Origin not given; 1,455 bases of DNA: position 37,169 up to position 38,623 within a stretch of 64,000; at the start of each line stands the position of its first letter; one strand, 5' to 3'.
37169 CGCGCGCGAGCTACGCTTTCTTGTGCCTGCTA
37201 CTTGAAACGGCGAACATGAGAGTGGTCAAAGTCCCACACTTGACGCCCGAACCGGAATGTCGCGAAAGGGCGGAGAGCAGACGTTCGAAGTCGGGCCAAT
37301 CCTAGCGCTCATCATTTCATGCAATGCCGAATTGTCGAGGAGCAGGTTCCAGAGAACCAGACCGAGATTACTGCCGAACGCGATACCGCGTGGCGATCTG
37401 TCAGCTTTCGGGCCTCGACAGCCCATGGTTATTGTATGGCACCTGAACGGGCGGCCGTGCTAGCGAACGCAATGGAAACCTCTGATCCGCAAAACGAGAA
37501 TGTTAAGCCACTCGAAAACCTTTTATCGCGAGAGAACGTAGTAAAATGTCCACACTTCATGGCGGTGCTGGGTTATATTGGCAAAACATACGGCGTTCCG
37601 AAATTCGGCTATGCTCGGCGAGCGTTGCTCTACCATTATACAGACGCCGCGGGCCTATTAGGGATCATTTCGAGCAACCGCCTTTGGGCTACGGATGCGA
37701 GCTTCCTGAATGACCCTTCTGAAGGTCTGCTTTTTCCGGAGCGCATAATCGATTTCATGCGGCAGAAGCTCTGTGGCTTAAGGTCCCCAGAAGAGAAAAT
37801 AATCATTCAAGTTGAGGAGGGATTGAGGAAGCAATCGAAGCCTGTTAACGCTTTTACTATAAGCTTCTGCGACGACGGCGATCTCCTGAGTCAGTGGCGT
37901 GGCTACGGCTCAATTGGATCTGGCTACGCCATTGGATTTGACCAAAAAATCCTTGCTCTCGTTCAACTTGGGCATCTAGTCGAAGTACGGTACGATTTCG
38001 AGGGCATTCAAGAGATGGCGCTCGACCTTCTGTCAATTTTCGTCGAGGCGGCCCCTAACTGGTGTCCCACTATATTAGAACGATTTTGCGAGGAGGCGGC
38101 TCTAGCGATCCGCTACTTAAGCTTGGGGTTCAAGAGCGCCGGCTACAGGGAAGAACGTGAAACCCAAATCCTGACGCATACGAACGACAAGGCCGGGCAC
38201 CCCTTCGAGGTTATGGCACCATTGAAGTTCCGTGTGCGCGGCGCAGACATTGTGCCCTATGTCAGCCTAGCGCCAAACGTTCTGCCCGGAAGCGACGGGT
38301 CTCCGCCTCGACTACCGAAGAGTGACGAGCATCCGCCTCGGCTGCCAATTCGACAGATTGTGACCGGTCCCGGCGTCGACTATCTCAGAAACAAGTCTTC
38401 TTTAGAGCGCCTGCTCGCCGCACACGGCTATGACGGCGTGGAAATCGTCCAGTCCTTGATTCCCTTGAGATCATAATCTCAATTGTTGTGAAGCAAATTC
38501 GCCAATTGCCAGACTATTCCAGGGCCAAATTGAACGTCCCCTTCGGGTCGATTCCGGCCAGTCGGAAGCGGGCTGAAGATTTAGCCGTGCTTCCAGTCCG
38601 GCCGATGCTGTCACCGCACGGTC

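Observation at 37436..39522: AT-richer two-gene cassette: intact DUF2971-like gene followed by a DUF3800-like gene, candidate uncharacterised accessory (defence-type?) module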

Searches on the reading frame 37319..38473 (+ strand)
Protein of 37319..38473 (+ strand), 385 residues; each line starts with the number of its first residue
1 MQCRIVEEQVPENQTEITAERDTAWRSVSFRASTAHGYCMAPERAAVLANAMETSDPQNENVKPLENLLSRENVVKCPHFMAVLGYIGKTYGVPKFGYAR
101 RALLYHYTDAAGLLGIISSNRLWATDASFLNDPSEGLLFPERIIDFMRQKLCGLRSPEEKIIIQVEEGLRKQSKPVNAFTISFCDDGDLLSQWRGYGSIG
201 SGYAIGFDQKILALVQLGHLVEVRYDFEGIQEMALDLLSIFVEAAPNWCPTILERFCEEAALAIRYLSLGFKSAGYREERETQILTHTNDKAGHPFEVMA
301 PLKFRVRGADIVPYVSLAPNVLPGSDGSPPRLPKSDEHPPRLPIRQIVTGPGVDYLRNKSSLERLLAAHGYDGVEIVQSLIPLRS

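Call 4: search_protein_families(library=pfam, proteins=[window:37319-38473:+], max_evalue=0.01)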
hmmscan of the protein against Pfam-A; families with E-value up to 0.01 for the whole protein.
window:37319-38473:+ (385 aa): 1 family
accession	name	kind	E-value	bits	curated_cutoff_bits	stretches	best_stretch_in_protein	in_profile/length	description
PF11185.13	DUF2971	-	0.0023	19.7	22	0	192-281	1-86/89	Protein of unknown function (DUF2971)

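Call 6: search_protein_families(library=pfam, proteins=[window:37436-38473:+], max_evalue=1)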
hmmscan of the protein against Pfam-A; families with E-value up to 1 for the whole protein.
seq(346 aa): 1 family
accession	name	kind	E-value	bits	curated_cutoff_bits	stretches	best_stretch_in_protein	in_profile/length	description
PF11185.13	DUF2971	-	0.0024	19.6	22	1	153-242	1-86/89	Protein of unknown function (DUF2971)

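Call 7: search_protein_families(library=padloc, proteins=[window:37436-38473:+], max_evalue=1)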
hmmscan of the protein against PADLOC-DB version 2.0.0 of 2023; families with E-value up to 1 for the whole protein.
seq(346 aa): 3 families
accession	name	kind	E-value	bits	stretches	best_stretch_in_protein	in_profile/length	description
PDLC04994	PDC-S31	-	0.00022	18.6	1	142-187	124-168/273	-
PDLC04991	PDC-S31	-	0.0011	16.7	1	68-170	6-96/208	-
PDLC04990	PDC-S31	-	0.0027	15.5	1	119-188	92-159/259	-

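Call 8: search_protein_families(library=ncbifam, proteins=[window:37436-38473:+], max_evalue=1)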
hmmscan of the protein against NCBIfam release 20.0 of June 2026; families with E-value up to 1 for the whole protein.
seq(346 aa): 0 families

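Call 9: find_homologous_proteins(query=window:37436-38473:+)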
Query window:37436-38473:+ (346 aa): 217 proteins with E <= 0.001 among 8000 candidates; the best 120 are listed.
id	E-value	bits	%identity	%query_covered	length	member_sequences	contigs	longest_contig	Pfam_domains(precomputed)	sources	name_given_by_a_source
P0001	5.1e-203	692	100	88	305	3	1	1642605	-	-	-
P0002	3.8e-185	633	84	97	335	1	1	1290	PF11185.14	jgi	jgi:hypothetical protein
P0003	9.2e-159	546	74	96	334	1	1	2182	PF11185.14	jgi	-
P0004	1.1e-136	474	66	95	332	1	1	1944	PF11185.14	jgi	jgi:hypothetical protein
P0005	1.5e-123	430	60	92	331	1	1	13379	PF11185.14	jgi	jgi:DUF2971 family protein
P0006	6.7e-117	408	73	74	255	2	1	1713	PF11185.14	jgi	jgi:hypothetical protein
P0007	7.9e-117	408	57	96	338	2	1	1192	-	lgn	-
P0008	3.9e-116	406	68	77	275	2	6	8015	PF11185.14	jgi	jgi:hypothetical protein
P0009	8.8e-113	395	58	95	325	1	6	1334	-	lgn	-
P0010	4.3e-110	386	55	96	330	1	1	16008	PF11185.14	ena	-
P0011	1.1e-106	375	56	92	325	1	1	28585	-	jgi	jgi:hypothetical protein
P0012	6.3e-102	359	53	94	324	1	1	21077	PF11185.14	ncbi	-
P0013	9.5e-102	359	59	86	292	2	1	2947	PF11185.14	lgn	-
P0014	5.1e-101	356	54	95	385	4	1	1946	-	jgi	-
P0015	6.1e-100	353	51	96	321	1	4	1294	PF11185.14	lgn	-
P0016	1.4e-93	332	67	69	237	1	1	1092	PF11185.14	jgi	jgi:hypothetical protein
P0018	4.3e-89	317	60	70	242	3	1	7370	PF11185.14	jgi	jgi:hypothetical protein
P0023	9.7e-84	299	48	92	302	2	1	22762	PF11185.14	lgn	-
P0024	1.2e-80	289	44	96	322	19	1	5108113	PF11185.14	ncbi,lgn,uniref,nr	ncbi:DUF2971 domain-containing protein [Dickeya sp. Secpp 1600]|uniref:DUF2971 domain-containing pro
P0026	2.1e-80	288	44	97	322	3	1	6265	PF11185.14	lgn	-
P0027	3.8e-80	288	47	91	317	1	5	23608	PF11185.14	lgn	-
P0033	1.0e-76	276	43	92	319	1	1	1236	PF11185.14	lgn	-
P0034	4.7e-76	274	43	95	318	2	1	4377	PF11185.14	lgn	-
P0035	1.0e-75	273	44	91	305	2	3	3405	PF11185.14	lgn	-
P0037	2.4e-75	272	40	97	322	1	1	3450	PF11185.14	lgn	-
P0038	1.0e-73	267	42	92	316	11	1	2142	PF11185.14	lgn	-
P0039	1.1e-73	266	42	92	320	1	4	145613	PF11185.14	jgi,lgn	-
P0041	2.7e-73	265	43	94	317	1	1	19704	PF11185.14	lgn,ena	-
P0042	4.1e-73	264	40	97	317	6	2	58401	PF11185.14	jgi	jgi:hypothetical protein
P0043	5.2e-73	264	40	96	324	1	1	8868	PF11185.14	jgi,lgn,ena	-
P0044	6.3e-73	264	40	98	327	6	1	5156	PF11185.14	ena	-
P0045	6.9e-73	264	43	91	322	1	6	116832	PF11185.14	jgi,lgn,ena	-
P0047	2.6e-72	262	43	91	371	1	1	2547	PF11185.14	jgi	jgi:hypothetical protein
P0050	3.9e-72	261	40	97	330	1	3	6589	PF11185.14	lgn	-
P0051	3.8e-71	258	39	98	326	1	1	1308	PF11185.14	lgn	-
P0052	4.9e-71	258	42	92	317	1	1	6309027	PF11185.14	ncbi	ncbi:DUF2971 domain-containing protein [Pseudomonas putida]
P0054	1.2e-70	256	41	92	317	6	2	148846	PF11185.14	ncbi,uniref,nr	ncbi:DUF2971 domain-containing protein [Pseudomonas mosselii]|uniref:DUF2971 domain-containing prote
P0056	4.9e-70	254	41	94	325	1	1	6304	PF11185.14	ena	-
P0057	1.0e-69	253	42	92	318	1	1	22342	PF11185.14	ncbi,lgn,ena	-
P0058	1.1e-69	253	43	91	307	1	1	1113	PF11185.14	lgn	-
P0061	1.3e-66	243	40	95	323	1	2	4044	PF11185.14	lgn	-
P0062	3.6e-65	238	40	95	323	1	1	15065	PF11185.14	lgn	-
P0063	6.6e-65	238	41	91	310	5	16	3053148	PF11185.14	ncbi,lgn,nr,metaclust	ncbi:hypothetical protein AGRO_1614 [Agrobacterium sp. ATCC 31749]|nr:hypothetical protein AGRO_1614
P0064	1.3e-64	237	39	93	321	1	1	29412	PF11185.14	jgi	jgi:hypothetical protein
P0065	1.7e-62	230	40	88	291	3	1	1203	PF11185.14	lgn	-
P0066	3.6e-62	229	44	82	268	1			PF11185.14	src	-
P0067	4.8e-62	228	40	95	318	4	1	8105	PF11185.14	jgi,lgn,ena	-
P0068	1.8e-61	226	41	88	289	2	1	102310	PF11185.14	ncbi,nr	ncbi:hypothetical protein CO668_30810 [Rhizobium anhuiense]|nr:hypothetical protein CO668_30810 [Rhi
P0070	6.4e-60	221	38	91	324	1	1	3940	PF11185.14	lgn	-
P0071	1.9e-53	200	38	91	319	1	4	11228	PF11185.14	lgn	-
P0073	4.7e-50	189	35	93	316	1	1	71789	PF11185.14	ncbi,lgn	ncbi:MAG: DUF2971 domain-containing protein [Hyphomicrobiaceae bacterium]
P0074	2.0e-42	164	33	91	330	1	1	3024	PF11185.14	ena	-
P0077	2.4e-29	121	35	81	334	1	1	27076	PF11185.14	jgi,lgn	-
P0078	1.1e-28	118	33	78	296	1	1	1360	PF11185.14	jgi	jgi:hypothetical protein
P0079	6.7e-28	116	29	81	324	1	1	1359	PF11185.14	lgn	-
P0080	1.9e-27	114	32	78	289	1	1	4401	PF11185.14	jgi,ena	-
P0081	1.1e-26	112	32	82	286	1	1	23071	PF11185.14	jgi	jgi:hypothetical protein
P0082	7.8e-25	106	33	81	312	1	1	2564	PF11185.14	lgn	-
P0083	5.1e-24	103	33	82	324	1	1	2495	PF11185.14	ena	-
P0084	5.5e-24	103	30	81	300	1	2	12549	PF11185.14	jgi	jgi:hypothetical protein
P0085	1.9e-23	101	33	82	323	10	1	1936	PF11185.14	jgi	-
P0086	2.8e-23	101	33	83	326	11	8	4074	PF11185.14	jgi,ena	-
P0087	3.5e-22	97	33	82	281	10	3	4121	PF11185.14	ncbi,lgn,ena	-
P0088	7.8e-22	96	31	81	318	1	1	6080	PF11185.14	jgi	jgi:hypothetical protein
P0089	1.3e-21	95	33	88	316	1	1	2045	PF11185.14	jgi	jgi:hypothetical protein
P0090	1.8e-21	95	33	82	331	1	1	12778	PF11185.14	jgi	jgi:hypothetical protein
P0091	5.5e-21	93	27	82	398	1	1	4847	PF11185.14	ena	-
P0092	2.1e-20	91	31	81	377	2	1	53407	PF11185.14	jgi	jgi:Protein of unknown function (DUF2971)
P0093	3.4e-20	91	30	81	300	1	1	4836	PF11185.14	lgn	-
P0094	3.9e-20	90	30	79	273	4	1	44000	PF11185.14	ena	-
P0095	5.1e-20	90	32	82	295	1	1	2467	PF11185.14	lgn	-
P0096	1.1e-19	89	30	82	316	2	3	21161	PF11185.14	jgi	jgi:hypothetical protein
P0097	1.2e-19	89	27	82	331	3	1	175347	PF11185.14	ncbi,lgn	ncbi:DUF2971 domain-containing protein [Streptomyces sp. NPDC002156]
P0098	2.3e-19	88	35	62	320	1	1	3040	PF11185.14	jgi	jgi:hypothetical protein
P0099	2.4e-19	88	36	62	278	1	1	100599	PF11185.14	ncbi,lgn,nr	ncbi:MAG: DUF2971 domain-containing protein [Frankiales bacterium]|nr:DUF2971 domain-containing prot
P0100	3.1e-19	87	33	79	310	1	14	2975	PF11185.14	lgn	-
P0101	3.2e-19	87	28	82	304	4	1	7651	PF11185.14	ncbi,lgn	ncbi:MAG: DUF2971 domain-containing protein [Syntrophorhabdales bacterium]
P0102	3.2e-19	87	30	82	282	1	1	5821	PF11185.14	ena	-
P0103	5.3e-19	87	31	81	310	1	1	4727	PF11185.14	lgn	-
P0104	9.1e-19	86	31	84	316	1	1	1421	PF11185.14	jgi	jgi:hypothetical protein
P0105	1.1e-18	86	26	82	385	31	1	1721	PF11185.14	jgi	jgi:hypothetical protein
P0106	1.4e-18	85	28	81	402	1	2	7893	PF11185.14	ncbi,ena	-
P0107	5.2e-18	83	28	81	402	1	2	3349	PF11185.14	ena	-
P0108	6.9e-18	83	30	82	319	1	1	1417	PF11185.14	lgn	-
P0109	8.5e-18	83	32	81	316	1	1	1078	PF11185.14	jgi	jgi:hypothetical protein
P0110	1.2e-17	82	26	84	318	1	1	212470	PF11185.14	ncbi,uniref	ncbi:DUF2971 domain-containing protein [Streptomyces nojiriensis]|uniref:DUF2971 domain-containing p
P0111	2.7e-17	81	27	81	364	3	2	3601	PF11185.14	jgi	jgi:hypothetical protein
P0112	3.5e-17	81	31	61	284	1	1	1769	PF11185.14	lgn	-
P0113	4.3e-17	80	31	82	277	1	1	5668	PF11185.14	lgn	-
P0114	7.4e-17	80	32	81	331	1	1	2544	PF11185.14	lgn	-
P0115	1.7e-16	78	30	81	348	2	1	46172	PF11185.14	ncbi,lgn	-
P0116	1.8e-16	78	33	75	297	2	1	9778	PF11185.14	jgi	jgi:hypothetical protein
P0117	3.0e-16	78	27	82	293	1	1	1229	PF11185.14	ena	-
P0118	4.2e-16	77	30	82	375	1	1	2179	PF11185.14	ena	-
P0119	4.5e-16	77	30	81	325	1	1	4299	PF11185.14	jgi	jgi:Protein of unknown function (DUF2971)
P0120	5.5e-16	77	29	81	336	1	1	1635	PF11185.14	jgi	jgi:hypothetical protein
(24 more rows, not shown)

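Call 13: find_related_loci(query=A1, collection=genome_contigs, flank=8000)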
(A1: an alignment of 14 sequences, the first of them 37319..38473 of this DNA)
Query A1 (385 aa) in genome_contigs; peptide patterns used: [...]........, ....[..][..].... (x = any residue, [..] = any of these).
336 stretches matched a pattern; 315 encode a relative of the query (tblastn E <= 1e-3); the best 80 are kept; 80 distinct loci.
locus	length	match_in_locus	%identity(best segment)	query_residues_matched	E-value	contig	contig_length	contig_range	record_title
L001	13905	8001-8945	53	59-384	3e-107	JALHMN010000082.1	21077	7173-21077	MAG: bacterium isolate Bin_33_3 c_000000010435, whole genome shotgun sequence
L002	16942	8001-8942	43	54-385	9e-80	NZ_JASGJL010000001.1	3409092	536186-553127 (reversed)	MAG: Thauera sp. isolate 5N467 JMF-2111-06-0005.ont.bin.467_0, whole genome shotgun sequence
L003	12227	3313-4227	42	66-384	2e-76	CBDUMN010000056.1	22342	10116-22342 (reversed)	MAG TPA_asm: uncultured Rhodospirillales bacterium isolate SRR22808116_binner13_Refined_62 genome assembly, contig: ERZ2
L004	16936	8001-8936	35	65-385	5e-55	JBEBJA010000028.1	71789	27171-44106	MAG: Hyphomicrobiaceae bacterium isolate SF1_7 NODE_153_length_71789_cov_10.261250, whole genome shotgun sequence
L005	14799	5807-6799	35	24-385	2e-50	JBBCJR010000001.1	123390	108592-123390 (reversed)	MAG: Sphingomonas sanxanigenens isolate MAG_CPA_41 P10A_000000024258, whole genome shotgun sequence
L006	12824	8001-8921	35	66-383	1e-46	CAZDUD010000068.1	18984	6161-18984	MAG TPA_asm: uncultured Hyphomicrobium sp. isolate SRP287051_co2_24 genome assembly, contig: NODE_5537_length_18984_cov_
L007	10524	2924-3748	35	103-385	5e-36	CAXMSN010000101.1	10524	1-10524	MAG: uncultured Kiloniellales bacterium isolate 07C-BC-St07_bin.9.orig genome assembly, contig: k141_1364575, whole geno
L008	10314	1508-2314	33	103-383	1e-32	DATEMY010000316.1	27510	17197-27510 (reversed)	MAG TPA_asm: Blastocatellia bacterium isolate SMAG_U8955 k141_2541736, whole genome shotgun sequence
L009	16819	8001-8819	33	103-384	2e-32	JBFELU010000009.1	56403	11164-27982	MAG: Acidimicrobiia bacterium isolate Mix_mud02.2020.12.59 k141_620602_length_56403_cov_12.0000, whole genome shotgun se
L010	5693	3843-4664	32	103-384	2e-31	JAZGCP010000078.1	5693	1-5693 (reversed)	MAG: Acidimicrobiia bacterium isolate SCS3bin.20 SCS3bin.20_78, whole genome shotgun sequence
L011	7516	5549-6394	31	100-383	2e-30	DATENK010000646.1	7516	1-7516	MAG TPA_asm: Verrucomicrobiia bacterium isolate SMAG_U8967 k141_744103, whole genome shotgun sequence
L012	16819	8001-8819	31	103-385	1e-30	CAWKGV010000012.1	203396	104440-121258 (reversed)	MAG: uncultured proteobacterium isolate MFD09603.bin.1.255 genome assembly, contig: contig_34634, whole genome shotgun s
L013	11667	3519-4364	31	92-382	2e-30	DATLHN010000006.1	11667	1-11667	MAG TPA_asm: Armatimonadaceae bacterium isolate SMAG_U13641 k141_4373734, whole genome shotgun sequence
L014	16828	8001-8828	30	105-382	6e-30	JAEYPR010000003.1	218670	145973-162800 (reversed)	MAG: Bacillota bacterium isolate OH_CBB_200 k127_1594354, whole genome shotgun sequence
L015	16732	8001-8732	33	103-354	1e-28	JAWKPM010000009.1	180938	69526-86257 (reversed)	MAG: Dehalococcoidia bacterium isolate BC2.88 BC2.88.fa-9, whole genome shotgun sequence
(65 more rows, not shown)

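Call 14: find_encoding_contigs(protein=P0005, flank=6000, max_places=3)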
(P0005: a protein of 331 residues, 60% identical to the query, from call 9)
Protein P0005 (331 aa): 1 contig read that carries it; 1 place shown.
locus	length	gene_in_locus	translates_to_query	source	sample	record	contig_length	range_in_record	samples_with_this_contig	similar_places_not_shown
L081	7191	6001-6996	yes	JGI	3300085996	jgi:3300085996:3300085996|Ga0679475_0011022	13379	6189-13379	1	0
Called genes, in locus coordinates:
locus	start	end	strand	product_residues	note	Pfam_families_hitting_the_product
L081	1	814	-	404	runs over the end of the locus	PF06850:PHB_depo_C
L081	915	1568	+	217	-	PF13409:GST_N_2, PF13410:GST_C_2 (weak)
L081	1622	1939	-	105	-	PF07311:Dodecin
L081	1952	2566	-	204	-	PF00440:TetR_N, PF13305:TetR_C_33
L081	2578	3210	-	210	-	PF02798:GST_N, PF13417:GST_N_3, PF13409:GST_N_2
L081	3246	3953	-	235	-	-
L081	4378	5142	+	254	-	PF06912:DUF1275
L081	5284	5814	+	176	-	-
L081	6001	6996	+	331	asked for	PF11185:DUF2971 (weak)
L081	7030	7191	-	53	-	?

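Call 17: find_encoding_contigs(protein=P0003, flank=6000, max_places=3)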
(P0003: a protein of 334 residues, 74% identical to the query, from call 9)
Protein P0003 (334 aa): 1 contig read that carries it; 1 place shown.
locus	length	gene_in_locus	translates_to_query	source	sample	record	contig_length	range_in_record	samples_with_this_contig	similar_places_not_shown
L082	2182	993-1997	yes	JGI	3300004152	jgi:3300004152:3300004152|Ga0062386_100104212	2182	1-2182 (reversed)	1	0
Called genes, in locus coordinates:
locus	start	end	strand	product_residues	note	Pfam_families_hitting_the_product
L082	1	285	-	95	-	?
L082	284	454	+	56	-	-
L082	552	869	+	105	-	-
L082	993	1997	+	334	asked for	PF11185:DUF2971 (weak)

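Call 18: find_encoding_contigs(protein=P0004, flank=6000, max_places=3)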
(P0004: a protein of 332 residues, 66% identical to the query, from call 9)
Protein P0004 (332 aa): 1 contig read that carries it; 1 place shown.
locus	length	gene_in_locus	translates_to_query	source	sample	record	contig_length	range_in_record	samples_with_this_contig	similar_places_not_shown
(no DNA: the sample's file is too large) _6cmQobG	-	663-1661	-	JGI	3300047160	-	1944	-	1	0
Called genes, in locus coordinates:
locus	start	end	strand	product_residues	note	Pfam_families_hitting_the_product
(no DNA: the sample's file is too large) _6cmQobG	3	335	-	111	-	?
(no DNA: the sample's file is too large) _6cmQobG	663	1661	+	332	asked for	PF11185:DUF2971 (weak)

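Call 24: find_related_loci(query=A1, collection=viral_contigs, flank=6000)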
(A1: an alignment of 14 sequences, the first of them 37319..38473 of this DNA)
Query A1 (385 aa) in viral_contigs; peptide patterns used: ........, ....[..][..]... (x = any residue, [..] = any of these).
31 stretches matched a pattern; 30 encode a relative of the query (tblastn E <= 1e-3); 30 distinct loci.
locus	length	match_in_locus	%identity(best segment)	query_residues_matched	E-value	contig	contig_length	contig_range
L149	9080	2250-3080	32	104-384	9e-30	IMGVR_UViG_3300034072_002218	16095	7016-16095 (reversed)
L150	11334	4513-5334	29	104-383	7e-25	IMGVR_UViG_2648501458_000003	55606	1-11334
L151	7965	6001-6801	29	104-385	2e-24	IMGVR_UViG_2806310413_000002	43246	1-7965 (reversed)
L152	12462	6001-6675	31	103-317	2e-23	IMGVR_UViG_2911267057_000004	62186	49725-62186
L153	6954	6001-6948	29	103-384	3e-21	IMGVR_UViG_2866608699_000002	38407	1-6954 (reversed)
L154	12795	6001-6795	28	104-382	1e-20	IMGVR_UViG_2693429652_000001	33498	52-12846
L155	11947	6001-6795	28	104-382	1e-20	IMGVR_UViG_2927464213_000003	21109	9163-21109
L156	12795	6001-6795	28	104-382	9e-20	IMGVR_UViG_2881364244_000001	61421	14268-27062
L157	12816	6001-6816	28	104-385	8e-19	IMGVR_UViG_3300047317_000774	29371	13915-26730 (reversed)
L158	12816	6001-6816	29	104-385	9e-19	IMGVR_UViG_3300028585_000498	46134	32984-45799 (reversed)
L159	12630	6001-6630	29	104-317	2e-17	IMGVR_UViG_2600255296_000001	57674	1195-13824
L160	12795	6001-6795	28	104-382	9e-21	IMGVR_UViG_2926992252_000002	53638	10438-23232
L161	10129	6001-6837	27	103-385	3e-16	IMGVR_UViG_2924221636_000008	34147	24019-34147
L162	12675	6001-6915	28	103-384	3e-14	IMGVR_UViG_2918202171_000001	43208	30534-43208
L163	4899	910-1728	26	103-384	1e-13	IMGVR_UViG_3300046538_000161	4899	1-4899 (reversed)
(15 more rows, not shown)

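Call 32: search_solved_structures(query=A3, max_evalue=1)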
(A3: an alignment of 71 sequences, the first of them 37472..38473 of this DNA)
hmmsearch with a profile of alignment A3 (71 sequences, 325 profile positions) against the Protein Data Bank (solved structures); distinct sequences matched with E-value up to 1: 6.
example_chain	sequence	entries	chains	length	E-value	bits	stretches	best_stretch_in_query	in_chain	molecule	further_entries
6izb_A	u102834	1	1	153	0.28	13.4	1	170-229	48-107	Translationally-controlled tumor protein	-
6ize_A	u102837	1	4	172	0.44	12.8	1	170-229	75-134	Translationally-controlled tumor protein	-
1yz1_A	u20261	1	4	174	0.45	12.7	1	170-229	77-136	Translationally controlled tumor protein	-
2hr9_A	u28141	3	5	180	0.48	12.6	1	170-229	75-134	Translationally-controlled tumor protein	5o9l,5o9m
3ebm_A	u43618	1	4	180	0.48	12.6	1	170-229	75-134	Translationally-controlled tumor protein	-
7mwr_B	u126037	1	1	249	0.49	12.6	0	180-238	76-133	LHD101B4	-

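Call 39: find_encoding_contigs(protein=P0001, flank=10000, max_places=5)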
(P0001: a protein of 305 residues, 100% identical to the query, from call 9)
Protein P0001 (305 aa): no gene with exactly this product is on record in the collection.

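Call 47: predict_structure(alignment_id=A3)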
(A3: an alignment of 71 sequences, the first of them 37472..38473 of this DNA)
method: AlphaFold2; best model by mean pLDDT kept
length: 334 residues; sequences in the alignment: 71
mean_pLDDT: 92.3   pTM: 0.88
mean pLDDT of the five models: 92.3, 92.2, 91.8, 91.8, 90.7
residues with pLDDT >= 90: 268; 70-90: 49; 50-70: 15; < 50: 2
segments of 3 or more residues with pLDDT < 50: none
pLDDT, mean of each block of 10 residues (from residue 1): 58 91 97 97 88 94 97 94 93 98 98 98 88 94 76 93 84 96 98 98 98 96 95 91 90 94 94 92 94 96 92 98 96 69
secondary structure, 60 per line:
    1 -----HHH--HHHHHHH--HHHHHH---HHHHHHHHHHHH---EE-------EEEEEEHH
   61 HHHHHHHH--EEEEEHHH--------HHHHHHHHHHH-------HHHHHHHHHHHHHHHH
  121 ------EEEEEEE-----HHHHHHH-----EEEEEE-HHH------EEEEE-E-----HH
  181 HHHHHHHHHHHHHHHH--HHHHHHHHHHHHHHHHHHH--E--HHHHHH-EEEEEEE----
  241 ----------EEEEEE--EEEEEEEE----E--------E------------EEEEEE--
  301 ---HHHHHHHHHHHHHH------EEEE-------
elements in order: H11-17 H20-25 H29-40 E53-58 H59-68 E71-75 H87-97 H105-120 E127-133 H139-145 E151-156 E167-171 H179-196 H199-217 H223-228 E230-236 E251-256 E259-266 E293-298 H304-317 E324-327
